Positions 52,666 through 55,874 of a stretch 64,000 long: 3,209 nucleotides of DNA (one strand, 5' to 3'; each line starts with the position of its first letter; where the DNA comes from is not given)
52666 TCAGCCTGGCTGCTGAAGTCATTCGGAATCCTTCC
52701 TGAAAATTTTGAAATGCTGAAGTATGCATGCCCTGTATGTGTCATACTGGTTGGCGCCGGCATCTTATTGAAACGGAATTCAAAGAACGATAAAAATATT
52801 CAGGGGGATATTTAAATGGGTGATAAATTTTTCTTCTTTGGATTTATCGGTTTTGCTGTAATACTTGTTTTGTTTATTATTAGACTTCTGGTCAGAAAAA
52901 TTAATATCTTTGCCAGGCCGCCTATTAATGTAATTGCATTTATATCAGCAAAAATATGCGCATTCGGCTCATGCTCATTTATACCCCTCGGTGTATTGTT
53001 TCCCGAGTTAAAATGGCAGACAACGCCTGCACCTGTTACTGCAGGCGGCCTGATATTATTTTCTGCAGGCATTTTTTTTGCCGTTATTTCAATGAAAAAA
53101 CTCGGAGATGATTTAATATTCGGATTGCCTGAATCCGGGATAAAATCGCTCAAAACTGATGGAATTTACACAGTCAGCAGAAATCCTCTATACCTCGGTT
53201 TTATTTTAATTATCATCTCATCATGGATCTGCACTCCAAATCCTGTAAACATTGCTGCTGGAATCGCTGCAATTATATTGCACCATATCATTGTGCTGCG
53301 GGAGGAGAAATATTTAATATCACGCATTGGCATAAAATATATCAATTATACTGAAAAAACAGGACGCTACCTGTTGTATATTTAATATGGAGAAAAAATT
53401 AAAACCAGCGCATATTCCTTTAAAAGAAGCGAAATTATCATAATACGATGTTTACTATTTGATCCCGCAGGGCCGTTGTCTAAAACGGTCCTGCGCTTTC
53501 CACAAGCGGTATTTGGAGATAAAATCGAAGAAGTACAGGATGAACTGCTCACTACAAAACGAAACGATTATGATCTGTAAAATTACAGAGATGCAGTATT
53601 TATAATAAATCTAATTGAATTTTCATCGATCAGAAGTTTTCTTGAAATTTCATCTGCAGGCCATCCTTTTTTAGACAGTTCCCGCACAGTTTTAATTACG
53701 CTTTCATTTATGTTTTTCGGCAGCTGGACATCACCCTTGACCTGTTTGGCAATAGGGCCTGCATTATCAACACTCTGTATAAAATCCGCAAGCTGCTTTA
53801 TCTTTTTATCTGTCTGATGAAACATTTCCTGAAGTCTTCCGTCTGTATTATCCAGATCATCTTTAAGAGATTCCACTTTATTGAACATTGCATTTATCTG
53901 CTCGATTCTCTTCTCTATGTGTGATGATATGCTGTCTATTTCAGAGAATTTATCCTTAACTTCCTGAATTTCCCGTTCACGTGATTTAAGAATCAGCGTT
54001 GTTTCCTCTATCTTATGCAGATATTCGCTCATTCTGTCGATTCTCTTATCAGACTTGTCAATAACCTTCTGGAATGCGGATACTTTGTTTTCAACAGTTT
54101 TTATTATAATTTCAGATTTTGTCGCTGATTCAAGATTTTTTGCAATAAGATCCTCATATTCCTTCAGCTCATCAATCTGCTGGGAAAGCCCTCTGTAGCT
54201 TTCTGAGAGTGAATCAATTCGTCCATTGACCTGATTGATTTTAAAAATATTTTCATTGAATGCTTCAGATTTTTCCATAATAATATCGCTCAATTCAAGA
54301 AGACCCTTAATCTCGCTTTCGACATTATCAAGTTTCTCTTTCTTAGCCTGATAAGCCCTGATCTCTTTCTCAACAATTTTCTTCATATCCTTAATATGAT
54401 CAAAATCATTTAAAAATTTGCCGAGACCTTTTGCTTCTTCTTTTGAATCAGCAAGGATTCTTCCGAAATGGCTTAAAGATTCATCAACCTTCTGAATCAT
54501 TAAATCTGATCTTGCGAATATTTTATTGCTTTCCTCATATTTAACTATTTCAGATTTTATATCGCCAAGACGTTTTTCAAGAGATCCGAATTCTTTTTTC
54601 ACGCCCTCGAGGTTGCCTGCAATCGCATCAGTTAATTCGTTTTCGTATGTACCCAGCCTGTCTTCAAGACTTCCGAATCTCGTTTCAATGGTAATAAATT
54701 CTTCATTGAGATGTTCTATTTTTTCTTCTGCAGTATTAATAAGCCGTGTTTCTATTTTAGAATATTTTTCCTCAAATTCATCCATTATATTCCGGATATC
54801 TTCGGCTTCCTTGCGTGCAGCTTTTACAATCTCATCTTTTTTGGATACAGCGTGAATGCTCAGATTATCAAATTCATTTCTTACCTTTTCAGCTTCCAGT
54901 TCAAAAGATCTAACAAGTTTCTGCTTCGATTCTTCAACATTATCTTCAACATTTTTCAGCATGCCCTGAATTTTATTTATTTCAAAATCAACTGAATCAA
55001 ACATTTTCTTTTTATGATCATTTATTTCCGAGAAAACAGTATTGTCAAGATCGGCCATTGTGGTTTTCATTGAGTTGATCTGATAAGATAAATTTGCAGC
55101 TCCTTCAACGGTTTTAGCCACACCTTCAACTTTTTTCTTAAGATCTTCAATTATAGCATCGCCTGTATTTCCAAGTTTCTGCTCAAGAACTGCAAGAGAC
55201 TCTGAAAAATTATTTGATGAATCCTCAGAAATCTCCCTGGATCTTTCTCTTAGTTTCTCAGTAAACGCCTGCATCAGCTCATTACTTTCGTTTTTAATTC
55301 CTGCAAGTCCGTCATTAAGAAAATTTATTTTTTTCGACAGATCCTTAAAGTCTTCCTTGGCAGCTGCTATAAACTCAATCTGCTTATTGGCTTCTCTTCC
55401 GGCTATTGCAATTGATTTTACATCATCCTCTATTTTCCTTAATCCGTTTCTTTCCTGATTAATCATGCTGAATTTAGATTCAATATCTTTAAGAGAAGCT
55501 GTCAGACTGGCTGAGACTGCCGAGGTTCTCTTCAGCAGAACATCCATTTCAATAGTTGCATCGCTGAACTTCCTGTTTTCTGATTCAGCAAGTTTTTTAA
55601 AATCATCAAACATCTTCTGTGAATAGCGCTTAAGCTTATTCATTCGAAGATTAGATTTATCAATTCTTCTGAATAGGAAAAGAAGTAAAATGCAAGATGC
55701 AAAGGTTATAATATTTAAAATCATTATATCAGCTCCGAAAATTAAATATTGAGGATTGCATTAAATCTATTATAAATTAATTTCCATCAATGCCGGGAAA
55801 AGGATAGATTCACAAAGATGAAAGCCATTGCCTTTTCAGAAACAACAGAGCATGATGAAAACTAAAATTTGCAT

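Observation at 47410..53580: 6-kb island inserted into the 3' end of fliM, bracketed by ~67-bp direct repeats of the fliM terminus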

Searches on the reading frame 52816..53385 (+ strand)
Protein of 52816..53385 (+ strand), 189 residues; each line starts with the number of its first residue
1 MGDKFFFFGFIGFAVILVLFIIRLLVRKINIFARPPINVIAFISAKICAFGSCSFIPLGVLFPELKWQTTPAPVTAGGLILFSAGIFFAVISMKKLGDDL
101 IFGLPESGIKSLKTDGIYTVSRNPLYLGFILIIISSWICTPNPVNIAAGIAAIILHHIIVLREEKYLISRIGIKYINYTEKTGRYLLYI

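Call 8: search_protein_families(library=pfam, proteins=[window:52816-53385:+], max_evalue=0.01)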
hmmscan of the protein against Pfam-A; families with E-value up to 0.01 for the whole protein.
window:52816-53385:+ (189 aa): 2 families
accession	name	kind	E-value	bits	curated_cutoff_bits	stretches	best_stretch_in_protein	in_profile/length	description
PF04191.18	PEMT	-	1e-10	42.4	25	1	77-167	5-98/105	Phospholipid methyltransferase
PF04140.19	ICMT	-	0.00046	21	24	1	81-168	4-94/95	Isoprenylcysteine carboxyl methyltransferase (ICMT) family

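Call 80: search_protein_families(library=padloc, proteins=[window:52816-53382:+], max_evalue=0.001)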
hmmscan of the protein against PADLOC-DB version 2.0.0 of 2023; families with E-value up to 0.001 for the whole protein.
window:52816-53382:+ (189 aa): 0 families

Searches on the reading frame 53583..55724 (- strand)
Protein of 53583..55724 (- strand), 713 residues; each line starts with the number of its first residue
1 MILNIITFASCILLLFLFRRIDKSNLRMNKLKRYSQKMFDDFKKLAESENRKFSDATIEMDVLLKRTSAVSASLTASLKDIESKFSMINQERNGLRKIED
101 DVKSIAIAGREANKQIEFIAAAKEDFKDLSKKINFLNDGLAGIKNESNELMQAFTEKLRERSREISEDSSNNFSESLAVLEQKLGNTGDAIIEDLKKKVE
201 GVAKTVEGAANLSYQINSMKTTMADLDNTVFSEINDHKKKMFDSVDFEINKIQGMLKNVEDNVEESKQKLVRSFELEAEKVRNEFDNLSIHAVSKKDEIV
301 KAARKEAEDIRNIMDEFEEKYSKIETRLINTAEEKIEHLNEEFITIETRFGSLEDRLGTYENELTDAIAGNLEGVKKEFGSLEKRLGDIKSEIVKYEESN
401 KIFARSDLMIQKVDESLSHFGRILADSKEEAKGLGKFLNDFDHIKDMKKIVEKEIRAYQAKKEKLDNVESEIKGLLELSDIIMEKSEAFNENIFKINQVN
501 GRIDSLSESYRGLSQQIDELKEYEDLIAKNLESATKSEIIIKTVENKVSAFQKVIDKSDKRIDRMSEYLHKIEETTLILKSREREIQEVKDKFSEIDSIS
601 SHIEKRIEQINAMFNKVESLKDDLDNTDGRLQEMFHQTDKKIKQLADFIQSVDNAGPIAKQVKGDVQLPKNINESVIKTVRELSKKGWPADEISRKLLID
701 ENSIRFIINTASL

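Call 8: search_protein_families(library=pfam, proteins=[window:53583-55724:-], max_evalue=0.01)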
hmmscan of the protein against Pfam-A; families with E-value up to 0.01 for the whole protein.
window:53583-55724:- (713 aa): 7 families
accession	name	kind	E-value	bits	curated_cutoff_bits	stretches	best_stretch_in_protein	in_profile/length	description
PF04513.17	Baculo_PEP_C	-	1.3e-07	32.1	38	0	313-391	32-106/140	Baculovirus polyhedron envelope protein, PEP, C terminus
PF02601.20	Exonuc_VII_L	-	4.2e-07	30.2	35.9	0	526-685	155-299/315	Exonuclease VII, large subunit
PF01442.23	Apolipoprotein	-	1.6e-06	28.4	90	1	123-210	80-167/190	Apolipoprotein A1/A4/E domain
PF06103.16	DUF948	-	1.5e-05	25.5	37.2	0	557-617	23-77/89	Bacterial protein of unknown function (DUF948)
PF05531.17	NPV_P10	-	3.4e-05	24.7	29.8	0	541-592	13-64/75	Nucleopolyhedrovirus P10 protein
PF18595.6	Nuf2_DHR10-like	-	0.00099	19.6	28.4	0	452-534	15-97/117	Nuf2, DHR10-like domain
PF07889.17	DUF1664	-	0.0084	16.6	34.6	0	583-645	54-120/124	Protein of unknown function (DUF1664)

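Call 20: find_related_loci(query=window:53586-55724:-, collection=metagenome_contigs, flank=10000)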
Query window:53586-55724:- (713 aa) in metagenome_contigs; peptide patterns used: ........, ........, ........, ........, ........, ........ (x = any residue, [..] = any of these).
190 stretches matched a pattern; 9 encode a relative of the query (tblastn E <= 1e-3); 9 distinct loci.
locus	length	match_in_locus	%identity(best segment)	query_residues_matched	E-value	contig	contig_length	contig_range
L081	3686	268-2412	47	1-713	0e+0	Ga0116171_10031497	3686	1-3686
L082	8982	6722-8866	46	1-713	0e+0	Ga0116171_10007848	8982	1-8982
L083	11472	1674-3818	47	1-713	0e+0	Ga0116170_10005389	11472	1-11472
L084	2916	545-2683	44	1-711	0e+0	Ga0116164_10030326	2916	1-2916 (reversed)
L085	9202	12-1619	47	180-713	5e-164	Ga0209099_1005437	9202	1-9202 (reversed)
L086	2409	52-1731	45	154-711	8e-176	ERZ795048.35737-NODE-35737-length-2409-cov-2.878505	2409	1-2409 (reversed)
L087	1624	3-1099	89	348-713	3e-179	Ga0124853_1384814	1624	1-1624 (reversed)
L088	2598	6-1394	47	224-713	3e-153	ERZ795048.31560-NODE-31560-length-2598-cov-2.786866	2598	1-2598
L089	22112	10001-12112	44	1-713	0e+0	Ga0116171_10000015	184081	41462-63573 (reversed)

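Call 31: find_homologous_proteins(query=window:53586-55724:-, max_evalue=1e-30)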
Query window:53586-55724:- (713 aa): 129 proteins with E <= 1e-30 among 8000 candidates; the best 120 are listed.
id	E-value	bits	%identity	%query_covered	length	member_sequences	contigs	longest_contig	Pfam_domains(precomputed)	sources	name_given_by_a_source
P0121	0.0e+0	1467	100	100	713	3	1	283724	PF02601.21,PF04513.18,PF01442.24,PF06103.17,PF28422.1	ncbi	-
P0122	0.0e+0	1188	64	95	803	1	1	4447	PF02601.21,PF04513.18,PF01442.24,PF28231.1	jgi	jgi:chromosome segregation ATPase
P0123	1.5e-235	802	53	100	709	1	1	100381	PF02601.21,PF01442.24,PF05531.18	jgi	-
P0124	7.1e-226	770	51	100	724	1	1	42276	-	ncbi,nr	ncbi:MAG: hypothetical protein GY754_35175 [bacterium]|nr:hypothetical protein [bacterium]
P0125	5.0e-212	724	51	100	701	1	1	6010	PF02601.21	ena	-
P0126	7.3e-211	720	52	69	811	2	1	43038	PF02601.21,PF04513.18,PF01442.24,PF28422.1,PF04108.18,PF05531.18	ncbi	-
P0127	1.3e-210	719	46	100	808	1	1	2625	PF02601.21,PF04513.18,PF01442.24,PF23991.2,PF05531.18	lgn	-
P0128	7.5e-210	717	47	100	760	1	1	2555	PF02601.21,PF06103.17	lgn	-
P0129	1.2e-209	716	47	100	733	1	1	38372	PF04513.18,PF10046.15,PF28422.1,PF05531.18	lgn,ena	-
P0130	4.0e-209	715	48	100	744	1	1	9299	PF01442.24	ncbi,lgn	-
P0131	4.7e-209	714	48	100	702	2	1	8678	PF04513.18,PF04849.19,PF01442.24,PF12296.14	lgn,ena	-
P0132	6.0e-208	711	47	100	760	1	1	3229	PF02601.21,PF01442.24,PF28422.1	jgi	jgi:DNA repair exonuclease SbcCD ATPase subunit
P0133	7.3e-208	710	46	100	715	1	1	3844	PF02601.21,PF04513.18,PF01442.24,PF23991.2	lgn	-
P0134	1.4e-207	709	47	100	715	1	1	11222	PF23991.2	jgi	-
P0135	2.2e-206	705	47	100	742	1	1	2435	PF02601.21,PF18595.7,PF01442.24,PF04108.18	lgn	-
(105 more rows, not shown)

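Call 32: list_cluster_members(proteins=[P0121])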
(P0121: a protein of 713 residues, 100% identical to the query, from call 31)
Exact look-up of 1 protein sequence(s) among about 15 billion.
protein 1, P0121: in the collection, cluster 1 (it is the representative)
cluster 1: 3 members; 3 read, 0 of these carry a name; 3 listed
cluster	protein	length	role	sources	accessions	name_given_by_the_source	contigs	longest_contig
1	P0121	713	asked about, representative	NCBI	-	-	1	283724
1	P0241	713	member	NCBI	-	-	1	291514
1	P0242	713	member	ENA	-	-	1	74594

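Call 33: find_encoding_contigs(protein=P0242, flank=10000, max_places=4)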
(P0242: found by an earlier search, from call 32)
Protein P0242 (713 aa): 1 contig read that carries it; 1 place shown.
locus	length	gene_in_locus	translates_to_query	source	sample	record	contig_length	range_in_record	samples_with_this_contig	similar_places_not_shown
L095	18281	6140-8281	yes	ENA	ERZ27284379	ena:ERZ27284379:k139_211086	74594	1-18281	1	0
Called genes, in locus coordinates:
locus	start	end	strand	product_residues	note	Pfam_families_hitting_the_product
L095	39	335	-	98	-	PF00989:PAS (weak)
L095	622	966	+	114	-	-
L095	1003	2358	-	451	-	PF10396:TrmE_N, PF12631:MnmE_helical, PF01926:MMR_HSR1, PF02421:FeoB_N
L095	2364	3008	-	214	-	PF14804:Jag_N, PF13083:KH_KhpA-B, PF01424:R3H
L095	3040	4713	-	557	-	PF14849:YidC_periplas, PF02096:60KD_IMP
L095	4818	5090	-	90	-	PF01809:YidD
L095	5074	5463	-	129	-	PF00825:Ribonuclease_P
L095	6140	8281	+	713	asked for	PF02601:Exonuc_VII_L (faint), PF06103:DUF948 (faint), PF28422:CCDC89 (faint), PF01442:Apolipoprotein (faint), PF04513:Baculo_PEP_C (faint)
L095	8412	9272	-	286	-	PF03781:FGE-sulfatase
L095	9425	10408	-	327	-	-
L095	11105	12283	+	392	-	PF01637:ATPase_2 (faint), PF13173:AAA_14, PF13635:DUF4143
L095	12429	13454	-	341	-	PF02154:FliM, PF01052:FliMN_C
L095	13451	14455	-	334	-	-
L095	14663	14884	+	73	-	-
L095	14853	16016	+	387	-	PF07690:MFS_1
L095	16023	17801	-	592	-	PF07719:TPR_2 (faint), PF00515:TPR_1 (faint), PF13181:TPR_8 (faint), PF13424:TPR_12 (faint), PF14559:TPR_19 (faint)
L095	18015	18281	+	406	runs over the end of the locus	PF13173:AAA_14, PF13635:DUF4143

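Call 34: find_encoding_contigs(protein=P0122, flank=10000, max_places=4)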
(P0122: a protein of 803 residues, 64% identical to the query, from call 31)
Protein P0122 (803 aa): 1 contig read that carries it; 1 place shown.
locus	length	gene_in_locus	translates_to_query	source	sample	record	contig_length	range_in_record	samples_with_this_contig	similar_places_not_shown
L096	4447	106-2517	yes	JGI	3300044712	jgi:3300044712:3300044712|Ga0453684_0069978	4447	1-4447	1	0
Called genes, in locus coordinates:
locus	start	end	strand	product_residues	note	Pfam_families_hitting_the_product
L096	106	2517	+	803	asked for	PF01442:Apolipoprotein (faint), PF02601:Exonuc_VII_L (faint), PF04513:Baculo_PEP_C (faint), PF28231:STB2_C (faint)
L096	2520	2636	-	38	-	-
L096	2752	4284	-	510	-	PF14903:WG_beta_rep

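Call 51: find_encoding_contigs(protein=P0123, flank=10000, max_places=2)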
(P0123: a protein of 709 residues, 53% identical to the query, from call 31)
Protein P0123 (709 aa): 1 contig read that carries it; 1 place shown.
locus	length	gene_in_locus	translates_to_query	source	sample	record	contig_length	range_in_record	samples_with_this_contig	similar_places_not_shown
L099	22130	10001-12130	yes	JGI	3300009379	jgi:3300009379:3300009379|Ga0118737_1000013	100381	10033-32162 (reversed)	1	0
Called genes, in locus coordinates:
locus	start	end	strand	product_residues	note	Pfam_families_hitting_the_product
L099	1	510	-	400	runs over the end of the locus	PF06050:HGD-D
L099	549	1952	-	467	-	PF06050:HGD-D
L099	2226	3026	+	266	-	PF01869:BcrAD_BadFG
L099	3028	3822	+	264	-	PF01869:BcrAD_BadFG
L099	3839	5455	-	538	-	PF12833:HTH_18, PF00165:HTH_AraC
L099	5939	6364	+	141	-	-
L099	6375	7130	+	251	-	PF14512:TM1586_NiRdase (faint), PF00881:Nitroreductase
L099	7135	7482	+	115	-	PF13534:Fer4_17 (faint), PF00037:Fer4, PF12797:Fer4_2 (weak), PF12837:Fer4_6 (weak), PF13237:Fer4_10, PF13183:Fer4_8 (weak), PF12838:Fer4_7, PF13187:Fer4_9, +4 more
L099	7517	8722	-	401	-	PF05762:VWA_CoxE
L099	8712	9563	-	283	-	PF00158:Sigma54_activat (faint), PF13401:AAA_22 (weak), PF00004:AAA, PF07724:AAA_2, PF07728:AAA_5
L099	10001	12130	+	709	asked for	PF02601:Exonuc_VII_L (faint), PF01442:Apolipoprotein (faint), PF05531:NPV_P10 (faint)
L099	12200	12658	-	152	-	-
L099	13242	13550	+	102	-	-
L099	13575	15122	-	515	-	PF12838:Fer4_7 (weak), PF13187:Fer4_9 (weak), PF13237:Fer4_10 (weak), PF00037:Fer4, PF12837:Fer4_6, PF14697:Fer4_21, PF12837:Fer4_6, PF02906:Fe_hyd_lg_C, +7 more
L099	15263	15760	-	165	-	PF08937:ThsB_TIR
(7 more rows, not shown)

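Call 52: find_encoding_contigs(protein=P0124, flank=10000, max_places=2)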
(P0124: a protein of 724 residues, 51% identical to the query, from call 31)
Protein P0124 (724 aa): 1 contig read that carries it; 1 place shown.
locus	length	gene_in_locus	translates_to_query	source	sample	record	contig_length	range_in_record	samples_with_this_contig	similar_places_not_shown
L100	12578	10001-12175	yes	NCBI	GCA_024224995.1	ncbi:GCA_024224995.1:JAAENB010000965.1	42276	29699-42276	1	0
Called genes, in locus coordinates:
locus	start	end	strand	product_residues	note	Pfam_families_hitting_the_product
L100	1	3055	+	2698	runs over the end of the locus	PF00930:DPPIV_N (faint), PF26549:Tricorn_N, PF26550:Tricorn_2nd (weak), PF07676:PD40 (weak), PF26550:Tricorn_2nd, PF07676:PD40 (weak), PF26549:Tricorn_N (weak), PF13424:TPR_12, +3 more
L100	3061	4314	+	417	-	PF00563:EAL, PF08668:HDOD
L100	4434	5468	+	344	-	PF04773:FecR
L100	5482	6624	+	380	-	-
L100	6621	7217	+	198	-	-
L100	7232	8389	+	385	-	-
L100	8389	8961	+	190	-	-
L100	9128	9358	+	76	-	-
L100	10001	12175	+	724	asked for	-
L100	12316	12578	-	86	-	?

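Call 62: search_protein_families(library=pfam, proteins=[L095:9428-10420:-, L095:8415-9284:-, L095:11105-12280:+, L096:2755-4284:-], max_evalue=0.01)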
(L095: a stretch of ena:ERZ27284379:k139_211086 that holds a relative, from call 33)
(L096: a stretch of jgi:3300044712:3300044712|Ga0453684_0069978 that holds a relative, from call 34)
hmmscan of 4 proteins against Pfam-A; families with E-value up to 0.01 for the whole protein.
L095:9428-10420:- (331 aa): 0 families

L095:8415-9284:- (290 aa): 1 family
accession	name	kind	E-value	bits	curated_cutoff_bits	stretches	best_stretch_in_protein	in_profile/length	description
PF03781.23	FGE-sulfatase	-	9.8e-38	130.7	23.3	1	45-289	20-255/255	Sulfatase-modifying factor enzyme 1-like domain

L095:11105-12280:+ (392 aa): 3 families
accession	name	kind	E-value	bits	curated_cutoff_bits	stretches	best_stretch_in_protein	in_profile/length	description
PF13635.12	DUF4143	-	1.7e-41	142.1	28.1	1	180-340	1-160/160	Domain of unknown function (DUF4143)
PF13173.12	AAA_14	-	9e-24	84.4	27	1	17-140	3-129/129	AAA domain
PF01637.24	ATPase_2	-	2e-05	25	33.2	1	6-36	10-40/225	ATPase domain predominantly from Archaea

L096:2755-4284:- (510 aa): 1 family
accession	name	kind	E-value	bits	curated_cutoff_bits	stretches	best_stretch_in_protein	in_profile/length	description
PF14903.11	WG_beta_rep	-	2.1e-45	152.8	25.6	7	53-84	1-32/35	WG containing repeat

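Call 80: search_protein_families(library=padloc, proteins=[L095:11105-12280:+, L095:9428-10420:-], max_evalue=0.001)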
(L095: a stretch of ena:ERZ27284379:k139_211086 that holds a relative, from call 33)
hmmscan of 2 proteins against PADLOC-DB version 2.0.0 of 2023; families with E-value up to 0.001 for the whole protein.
L095:11105-12280:+ (392 aa): 7 families
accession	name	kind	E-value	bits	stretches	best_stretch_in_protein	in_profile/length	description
PDLC04790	PDC-S01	-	1.9e-83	278.5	2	143-340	170-368/422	-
PDLC04789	PDC-S01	-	2e-60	202.8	1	1-358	1-357/375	-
PDLC04787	PDC-S01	-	4.8e-37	125.8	1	3-390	11-408/412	-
PDLC04791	PDC-S01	-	1.2e-32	111.1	1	7-362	10-372/395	-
PDLC04788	PDC-S01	-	8.1e-15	52.7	1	152-342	185-385/448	-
PDLC04786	PDC-S01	-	6e-14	49.6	1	220-347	265-394/439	-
PDLC04792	PDC-S01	-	7.3e-08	29.4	1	257-339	305-384/452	-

L095:9428-10420:- (331 aa): 0 families
